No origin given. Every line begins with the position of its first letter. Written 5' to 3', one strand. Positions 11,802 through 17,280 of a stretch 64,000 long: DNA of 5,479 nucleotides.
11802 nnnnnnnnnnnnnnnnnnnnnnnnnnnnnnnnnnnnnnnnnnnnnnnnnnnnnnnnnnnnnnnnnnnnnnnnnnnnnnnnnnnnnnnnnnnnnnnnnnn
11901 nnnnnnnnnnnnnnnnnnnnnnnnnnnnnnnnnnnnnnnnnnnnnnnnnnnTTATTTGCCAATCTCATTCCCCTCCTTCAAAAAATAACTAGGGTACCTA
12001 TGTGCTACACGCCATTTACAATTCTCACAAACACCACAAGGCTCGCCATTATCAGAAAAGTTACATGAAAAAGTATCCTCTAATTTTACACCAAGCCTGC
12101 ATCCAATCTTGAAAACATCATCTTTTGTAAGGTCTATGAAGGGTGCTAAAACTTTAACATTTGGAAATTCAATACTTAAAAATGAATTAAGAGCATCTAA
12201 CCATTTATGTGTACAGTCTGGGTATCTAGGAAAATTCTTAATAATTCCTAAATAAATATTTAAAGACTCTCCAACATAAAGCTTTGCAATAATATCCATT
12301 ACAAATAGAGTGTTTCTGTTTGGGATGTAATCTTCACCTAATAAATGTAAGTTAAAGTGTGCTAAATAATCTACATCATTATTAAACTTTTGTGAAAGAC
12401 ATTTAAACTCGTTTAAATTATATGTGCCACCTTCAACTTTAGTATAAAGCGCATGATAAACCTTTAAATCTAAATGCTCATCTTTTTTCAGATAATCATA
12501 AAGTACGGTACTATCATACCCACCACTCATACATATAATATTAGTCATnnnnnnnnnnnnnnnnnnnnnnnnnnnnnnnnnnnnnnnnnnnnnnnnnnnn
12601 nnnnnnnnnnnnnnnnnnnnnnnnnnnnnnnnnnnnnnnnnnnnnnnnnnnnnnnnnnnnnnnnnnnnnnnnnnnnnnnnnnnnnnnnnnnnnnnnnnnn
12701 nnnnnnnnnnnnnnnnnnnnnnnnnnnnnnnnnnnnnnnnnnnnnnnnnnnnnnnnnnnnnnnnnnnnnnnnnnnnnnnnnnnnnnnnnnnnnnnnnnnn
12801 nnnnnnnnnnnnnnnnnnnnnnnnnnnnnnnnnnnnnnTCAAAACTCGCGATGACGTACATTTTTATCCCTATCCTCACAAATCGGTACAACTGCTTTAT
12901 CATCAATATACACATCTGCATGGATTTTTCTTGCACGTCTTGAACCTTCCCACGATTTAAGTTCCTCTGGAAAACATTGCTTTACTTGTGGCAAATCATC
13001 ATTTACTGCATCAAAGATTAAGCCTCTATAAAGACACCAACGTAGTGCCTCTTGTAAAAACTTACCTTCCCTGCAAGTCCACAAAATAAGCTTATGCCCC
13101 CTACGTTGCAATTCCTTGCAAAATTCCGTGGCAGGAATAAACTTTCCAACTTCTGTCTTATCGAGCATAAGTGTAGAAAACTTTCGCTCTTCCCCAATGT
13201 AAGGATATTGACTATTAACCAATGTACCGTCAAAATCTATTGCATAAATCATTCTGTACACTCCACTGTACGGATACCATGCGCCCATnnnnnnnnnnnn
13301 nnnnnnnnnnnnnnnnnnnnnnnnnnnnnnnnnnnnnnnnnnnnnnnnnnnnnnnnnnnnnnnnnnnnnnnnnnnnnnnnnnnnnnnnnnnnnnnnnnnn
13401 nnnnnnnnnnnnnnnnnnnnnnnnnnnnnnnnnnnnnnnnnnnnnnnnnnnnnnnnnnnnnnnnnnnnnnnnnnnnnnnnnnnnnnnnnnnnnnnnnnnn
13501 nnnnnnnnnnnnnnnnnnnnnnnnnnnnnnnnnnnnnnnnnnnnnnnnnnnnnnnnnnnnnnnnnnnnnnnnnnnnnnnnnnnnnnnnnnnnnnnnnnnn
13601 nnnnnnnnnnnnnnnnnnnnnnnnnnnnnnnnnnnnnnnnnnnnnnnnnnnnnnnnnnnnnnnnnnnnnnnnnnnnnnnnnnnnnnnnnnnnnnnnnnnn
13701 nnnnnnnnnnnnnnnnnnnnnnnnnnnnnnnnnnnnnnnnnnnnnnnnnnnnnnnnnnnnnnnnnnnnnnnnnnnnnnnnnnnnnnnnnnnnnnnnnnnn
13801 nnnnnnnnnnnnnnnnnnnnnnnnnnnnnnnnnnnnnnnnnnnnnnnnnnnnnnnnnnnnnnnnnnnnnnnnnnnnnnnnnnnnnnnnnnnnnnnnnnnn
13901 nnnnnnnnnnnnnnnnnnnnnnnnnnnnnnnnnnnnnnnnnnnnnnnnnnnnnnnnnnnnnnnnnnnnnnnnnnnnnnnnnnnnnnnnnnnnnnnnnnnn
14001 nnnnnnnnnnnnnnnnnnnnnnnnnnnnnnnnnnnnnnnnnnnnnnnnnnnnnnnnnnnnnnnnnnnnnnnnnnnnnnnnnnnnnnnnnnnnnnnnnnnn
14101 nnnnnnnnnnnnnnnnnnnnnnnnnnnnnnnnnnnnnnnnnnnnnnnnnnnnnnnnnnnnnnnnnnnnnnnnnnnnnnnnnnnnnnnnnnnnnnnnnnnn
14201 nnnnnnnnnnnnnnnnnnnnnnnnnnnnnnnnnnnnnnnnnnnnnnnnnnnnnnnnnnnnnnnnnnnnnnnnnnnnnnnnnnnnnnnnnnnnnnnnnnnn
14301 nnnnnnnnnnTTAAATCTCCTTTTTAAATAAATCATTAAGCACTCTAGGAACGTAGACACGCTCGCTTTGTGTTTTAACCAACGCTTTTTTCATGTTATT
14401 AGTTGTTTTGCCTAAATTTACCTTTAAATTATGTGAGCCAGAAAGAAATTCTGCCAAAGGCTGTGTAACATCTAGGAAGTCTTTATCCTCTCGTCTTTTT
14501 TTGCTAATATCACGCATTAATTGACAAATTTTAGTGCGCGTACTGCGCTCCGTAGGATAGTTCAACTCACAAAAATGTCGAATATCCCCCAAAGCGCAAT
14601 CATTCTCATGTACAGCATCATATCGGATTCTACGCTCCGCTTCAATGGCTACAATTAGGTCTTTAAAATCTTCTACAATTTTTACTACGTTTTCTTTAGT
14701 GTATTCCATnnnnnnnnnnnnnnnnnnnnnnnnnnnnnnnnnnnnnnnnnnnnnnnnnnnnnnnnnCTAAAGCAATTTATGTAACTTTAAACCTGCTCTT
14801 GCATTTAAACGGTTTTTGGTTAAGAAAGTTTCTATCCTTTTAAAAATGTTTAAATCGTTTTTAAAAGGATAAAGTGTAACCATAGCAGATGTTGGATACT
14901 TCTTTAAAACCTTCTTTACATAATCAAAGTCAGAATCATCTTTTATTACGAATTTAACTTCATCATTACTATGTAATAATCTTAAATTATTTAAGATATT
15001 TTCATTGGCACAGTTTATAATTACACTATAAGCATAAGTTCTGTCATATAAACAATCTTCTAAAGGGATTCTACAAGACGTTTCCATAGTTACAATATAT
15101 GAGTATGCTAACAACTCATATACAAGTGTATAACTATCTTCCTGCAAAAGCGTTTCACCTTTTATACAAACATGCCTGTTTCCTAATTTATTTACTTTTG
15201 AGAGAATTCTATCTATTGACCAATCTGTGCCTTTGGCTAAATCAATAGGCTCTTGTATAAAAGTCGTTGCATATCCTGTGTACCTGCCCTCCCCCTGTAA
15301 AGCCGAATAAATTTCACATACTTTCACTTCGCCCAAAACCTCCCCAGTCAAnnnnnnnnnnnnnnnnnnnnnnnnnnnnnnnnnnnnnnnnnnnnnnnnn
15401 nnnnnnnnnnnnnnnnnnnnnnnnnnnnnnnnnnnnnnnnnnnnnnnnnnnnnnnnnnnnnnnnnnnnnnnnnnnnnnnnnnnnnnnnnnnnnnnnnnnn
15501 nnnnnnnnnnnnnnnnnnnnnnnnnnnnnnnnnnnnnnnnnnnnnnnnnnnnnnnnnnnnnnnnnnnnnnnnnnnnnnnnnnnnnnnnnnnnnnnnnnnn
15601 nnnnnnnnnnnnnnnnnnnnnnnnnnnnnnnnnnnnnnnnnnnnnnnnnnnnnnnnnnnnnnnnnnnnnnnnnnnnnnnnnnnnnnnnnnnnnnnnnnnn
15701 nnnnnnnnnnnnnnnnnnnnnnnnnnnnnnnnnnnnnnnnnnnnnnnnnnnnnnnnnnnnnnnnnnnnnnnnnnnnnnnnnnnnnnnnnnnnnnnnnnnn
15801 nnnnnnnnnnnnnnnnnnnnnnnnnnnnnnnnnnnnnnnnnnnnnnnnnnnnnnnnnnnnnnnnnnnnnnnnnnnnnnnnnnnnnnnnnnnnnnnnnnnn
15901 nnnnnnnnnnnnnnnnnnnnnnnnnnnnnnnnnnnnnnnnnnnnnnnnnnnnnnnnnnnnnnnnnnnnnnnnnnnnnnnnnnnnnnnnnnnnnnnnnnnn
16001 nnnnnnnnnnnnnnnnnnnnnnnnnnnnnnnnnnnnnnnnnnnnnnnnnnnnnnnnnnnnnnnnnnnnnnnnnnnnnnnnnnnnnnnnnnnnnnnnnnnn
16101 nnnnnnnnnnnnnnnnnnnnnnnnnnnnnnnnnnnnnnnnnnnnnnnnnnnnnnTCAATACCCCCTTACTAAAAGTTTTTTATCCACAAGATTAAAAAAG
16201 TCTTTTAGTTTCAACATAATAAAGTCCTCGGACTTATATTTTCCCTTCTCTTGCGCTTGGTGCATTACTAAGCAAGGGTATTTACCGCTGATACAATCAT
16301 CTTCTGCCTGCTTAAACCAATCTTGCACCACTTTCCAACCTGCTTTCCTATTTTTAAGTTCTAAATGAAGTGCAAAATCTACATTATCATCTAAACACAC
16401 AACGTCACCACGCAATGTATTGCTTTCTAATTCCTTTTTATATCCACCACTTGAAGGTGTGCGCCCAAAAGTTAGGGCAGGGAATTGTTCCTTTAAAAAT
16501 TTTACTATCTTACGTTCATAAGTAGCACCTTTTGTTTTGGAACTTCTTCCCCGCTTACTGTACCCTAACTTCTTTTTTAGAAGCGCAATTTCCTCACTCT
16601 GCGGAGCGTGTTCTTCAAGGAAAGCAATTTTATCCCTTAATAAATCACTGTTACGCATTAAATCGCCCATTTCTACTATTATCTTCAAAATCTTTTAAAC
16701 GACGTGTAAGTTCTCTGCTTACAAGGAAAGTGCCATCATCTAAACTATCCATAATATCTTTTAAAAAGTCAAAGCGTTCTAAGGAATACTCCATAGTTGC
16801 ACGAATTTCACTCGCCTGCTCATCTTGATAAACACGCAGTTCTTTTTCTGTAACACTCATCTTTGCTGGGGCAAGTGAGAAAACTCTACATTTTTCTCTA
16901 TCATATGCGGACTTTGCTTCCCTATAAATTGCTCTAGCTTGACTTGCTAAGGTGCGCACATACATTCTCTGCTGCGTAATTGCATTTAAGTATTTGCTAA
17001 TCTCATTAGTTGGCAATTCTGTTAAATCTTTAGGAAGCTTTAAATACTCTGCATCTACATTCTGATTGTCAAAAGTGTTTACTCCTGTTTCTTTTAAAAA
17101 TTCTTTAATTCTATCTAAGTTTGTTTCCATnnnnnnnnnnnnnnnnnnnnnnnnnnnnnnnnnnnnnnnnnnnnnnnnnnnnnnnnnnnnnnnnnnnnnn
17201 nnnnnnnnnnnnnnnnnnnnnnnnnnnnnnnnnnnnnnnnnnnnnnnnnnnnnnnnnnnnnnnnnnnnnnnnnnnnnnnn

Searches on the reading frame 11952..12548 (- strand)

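Call 3: search_protein_families(library=pfam, proteins=[window:11952-12548:-], max_evalue=1)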
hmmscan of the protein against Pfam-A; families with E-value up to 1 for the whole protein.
window:11952-12548:- (198 aa): 3 families
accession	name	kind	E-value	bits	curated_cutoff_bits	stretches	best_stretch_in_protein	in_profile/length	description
PF06508.19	QueC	-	1.3e-23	84.1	22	1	72-180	90-202/210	Queuosine biosynthesis protein QueC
PF25476.1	Ribosomal_L19e_C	-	0.025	15.2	25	1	19-44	53-78/91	Ribosomal protein L19e, C-terminal domain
PF01171.26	ATP_bind_3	-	0.032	14.4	27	1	3-34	2-36/182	PP-loop family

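Call 4: search_protein_families(library=phrogs, proteins=[window:11952-12548:-], max_evalue=0.01)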
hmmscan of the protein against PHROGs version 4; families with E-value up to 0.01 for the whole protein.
window:11952-12548:- (198 aa): 4 families
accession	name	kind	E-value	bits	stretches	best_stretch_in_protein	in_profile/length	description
phrog_1550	-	moron, auxiliary metabolic gene and host takeover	2.1e-22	80.5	1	4-181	149-344/418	QueC-like queuosine biosynthesis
phrog_10428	-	other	2.3e-08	34.2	1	73-180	346-456/476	L-glutamine-D-fructose-6-phosphate aminotransferase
phrog_424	-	moron, auxiliary metabolic gene and host takeover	0.001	19.1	0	130-188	296-357/460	phosphoadenosine phosphosulfate reductase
phrog_11189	-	other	0.002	18.7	0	2-60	29-91/256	NAD synthetase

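Call 81: search_protein_families(library=ncbifam, proteins=[window:11952-12548:-], max_evalue=0.1)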
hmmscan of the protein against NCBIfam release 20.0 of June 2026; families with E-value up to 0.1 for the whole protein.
window:11952-12548:- (198 aa): 7 families
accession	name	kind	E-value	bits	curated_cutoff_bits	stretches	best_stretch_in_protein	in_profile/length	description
TIGR00364.1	TIGR00364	equivalog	7.6e-21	74.6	150.3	1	70-180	87-201/201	7-cyano-7-deazaguanine synthase QueC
NF008317.0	PRK11106.1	equivalog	1e-07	31.5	378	1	70-181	91-207/231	7-cyano-7-deazaguanine synthase QueC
NF004310.0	PRK05707.1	equivalog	0.0038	16.7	280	1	152-195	38-81/328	DNA polymerase III subunit delta'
NF005408.0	PRK06964.1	equivalog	0.021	14.2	483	1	157-189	42-75/342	DNA polymerase III subunit delta'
TIGR02432.1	lysidine_TilS_N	equivalog_domain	0.025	14.5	93.6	1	4-54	3-56/189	tRNA lysidine(34) synthetase TilS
NF006429.0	PRK08691.1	equivalog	0.026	13.1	969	1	158-185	60-87/709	DNA polymerase III subunits gamma and tau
NF006343.0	PRK08570.1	equivalog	0.068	13.2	131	1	19-44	108-133/150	50S ribosomal protein L19e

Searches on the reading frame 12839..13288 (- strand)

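Call 3: search_protein_families(library=pfam, proteins=[window:12839-13288:-], max_evalue=1)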
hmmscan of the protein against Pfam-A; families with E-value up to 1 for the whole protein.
window:12839-13288:- (149 aa): 3 families
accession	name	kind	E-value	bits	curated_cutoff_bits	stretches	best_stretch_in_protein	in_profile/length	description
PF13439.12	Glyco_transf_4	-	0.095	13.2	28.5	1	54-87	9-38/170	Glycosyltransferase Family 4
PF00702.32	Hydrolase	-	0.22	12.3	26.4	0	15-30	4-18/191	haloacid dehalogenase-like hydrolase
PF08282.18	Hydrolase_3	-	0.32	11.1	20.9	0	16-75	2-42/255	haloacid dehalogenase-like hydrolase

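Call 4: search_protein_families(library=phrogs, proteins=[window:12839-13288:-], max_evalue=0.01)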
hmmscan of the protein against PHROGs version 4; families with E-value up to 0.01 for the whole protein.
window:12839-13288:- (149 aa): 3 families
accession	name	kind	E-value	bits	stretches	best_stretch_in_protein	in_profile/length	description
phrog_1238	-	moron, auxiliary metabolic gene and host takeover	5.7e-23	82.2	1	12-135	22-119/155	phosphoheptose isomerase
phrog_24386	-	unknown function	9.5e-21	75.2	1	13-142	4-108/339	-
phrog_415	-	other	0.00034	21.4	1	12-85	21-101/218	polynucleotide kinase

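Call 81: search_protein_families(library=ncbifam, proteins=[window:12839-13288:-], max_evalue=0.1)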
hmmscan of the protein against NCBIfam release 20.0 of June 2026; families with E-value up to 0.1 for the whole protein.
window:12839-13288:- (149 aa): 3 families
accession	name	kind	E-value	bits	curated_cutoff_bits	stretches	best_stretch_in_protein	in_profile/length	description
NF046079.1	HAD_phos_BT0820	equivalog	1.5e-28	99.8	165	1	13-134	1-98/137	BT0820 family HAD-type phosphatase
TIGR00099.1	Cof-subfamily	subfamily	0.0035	16.9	137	1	15-76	2-44/256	Cof-type HAD-IIB family hydrolase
TIGR01681.1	HAD-SF-IIIC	subfamily_domain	0.0043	17.9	35.75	1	16-131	4-121/132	HAD-IIIC family phosphatase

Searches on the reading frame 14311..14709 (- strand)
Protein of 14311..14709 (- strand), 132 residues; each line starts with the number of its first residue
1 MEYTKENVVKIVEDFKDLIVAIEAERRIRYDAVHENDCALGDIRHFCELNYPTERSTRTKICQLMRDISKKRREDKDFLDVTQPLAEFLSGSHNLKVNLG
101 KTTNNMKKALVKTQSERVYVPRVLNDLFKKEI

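Call 15: search_protein_families(library=phrogs, proteins=[window:14311-14709:-], max_evalue=0.001)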
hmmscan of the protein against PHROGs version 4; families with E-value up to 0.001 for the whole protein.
window:14311-14709:- (132 aa): 2 families
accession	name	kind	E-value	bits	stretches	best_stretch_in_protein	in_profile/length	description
phrog_2717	-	unknown function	1.5e-10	42.1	1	3-127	57-179/193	-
phrog_4039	-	unknown function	9.4e-06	26.5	1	13-123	8-115/140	-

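Call 18: search_protein_families(library=pfam, proteins=[window:14311-14709:-], max_evalue=0.1)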
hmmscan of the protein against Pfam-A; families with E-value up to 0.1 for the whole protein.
window:14311-14709:- (132 aa): 0 families

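Call 81: search_protein_families(library=ncbifam, proteins=[window:14311-14709:-], max_evalue=0.1)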
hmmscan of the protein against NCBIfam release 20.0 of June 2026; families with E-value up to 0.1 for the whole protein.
window:14311-14709:- (132 aa): 0 families

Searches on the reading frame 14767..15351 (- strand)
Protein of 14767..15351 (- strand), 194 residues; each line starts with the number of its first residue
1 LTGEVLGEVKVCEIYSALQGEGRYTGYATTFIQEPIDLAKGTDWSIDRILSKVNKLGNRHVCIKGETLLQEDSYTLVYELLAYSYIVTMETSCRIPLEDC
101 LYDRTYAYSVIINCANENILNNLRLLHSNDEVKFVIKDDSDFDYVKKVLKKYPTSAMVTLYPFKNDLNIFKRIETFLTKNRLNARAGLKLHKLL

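Call 15: search_protein_families(library=phrogs, proteins=[window:14767-15351:-], max_evalue=0.001)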
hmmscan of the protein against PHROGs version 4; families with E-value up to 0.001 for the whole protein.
window:14767-15351:- (194 aa): 1 family
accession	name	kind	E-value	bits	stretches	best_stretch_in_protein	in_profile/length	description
phrog_2076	-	moron, auxiliary metabolic gene and host takeover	8.8e-13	49.3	1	54-193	81-239/247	QueE-like radical SAM domain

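Call 18: search_protein_families(library=pfam, proteins=[window:14767-15351:-], max_evalue=0.1)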
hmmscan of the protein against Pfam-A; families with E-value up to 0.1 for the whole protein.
window:14767-15351:- (194 aa): 0 families

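Call 81: search_protein_families(library=ncbifam, proteins=[window:14767-15351:-], max_evalue=0.1)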
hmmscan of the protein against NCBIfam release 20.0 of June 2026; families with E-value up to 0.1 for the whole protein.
window:14767-15351:- (194 aa): 5 families
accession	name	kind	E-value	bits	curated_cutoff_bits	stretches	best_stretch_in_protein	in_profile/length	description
TIGR04349.1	rSAM_QueE_gams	hypoth_equivalog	5.9e-23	81.7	300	1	9-194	1-203/210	7-carboxy-7-deazaguanine synthase QueE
TIGR03963.1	rSAM_QueE_Clost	equivalog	3.6e-13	49.7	260.1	1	45-193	52-210/219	putative 7-carboxy-7-deazaguanine synthase QueE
TIGR04322.1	rSAM_QueE_Ecoli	equivalog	3.3e-06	26.8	200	1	45-168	63-188/215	7-carboxy-7-deazaguanine synthase QueE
TIGR03365.1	Bsubt_queE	equivalog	4.5e-05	23.1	206.1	1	128-157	151-180/238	7-carboxy-7-deazaguanine synthase QueE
TIGR04508.1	queE_Cx14CxxC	equivalog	0.0075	16.1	240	0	10-32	2-24/208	7-carboxy-7-deazaguanine synthase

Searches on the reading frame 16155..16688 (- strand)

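Call 15: search_protein_families(library=phrogs, proteins=[window:16155-16688:-], max_evalue=0.001)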
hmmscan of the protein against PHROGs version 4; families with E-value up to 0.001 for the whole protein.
window:16155-16688:- (177 aa): 2 families
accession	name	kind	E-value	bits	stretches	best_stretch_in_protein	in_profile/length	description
phrog_244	-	DNA, RNA and nucleotide metabolism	3.4e-21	77.4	1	45-171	3-113/186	RusA-like Holliday junction resolvase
phrog_2002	-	DNA, RNA and nucleotide metabolism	3.1e-05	24.9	1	93-170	45-116/130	Holliday junction resolvase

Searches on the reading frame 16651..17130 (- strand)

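Call 15: search_protein_families(library=phrogs, proteins=[window:16651-17130:-], max_evalue=0.001)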
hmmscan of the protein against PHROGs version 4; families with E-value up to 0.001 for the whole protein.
window:16651-17130:- (159 aa): 1 family
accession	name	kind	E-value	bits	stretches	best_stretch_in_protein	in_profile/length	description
phrog_231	-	DNA, RNA and nucleotide metabolism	0.00027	22.2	1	4-135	3-127/142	UvsY-like recombination mediator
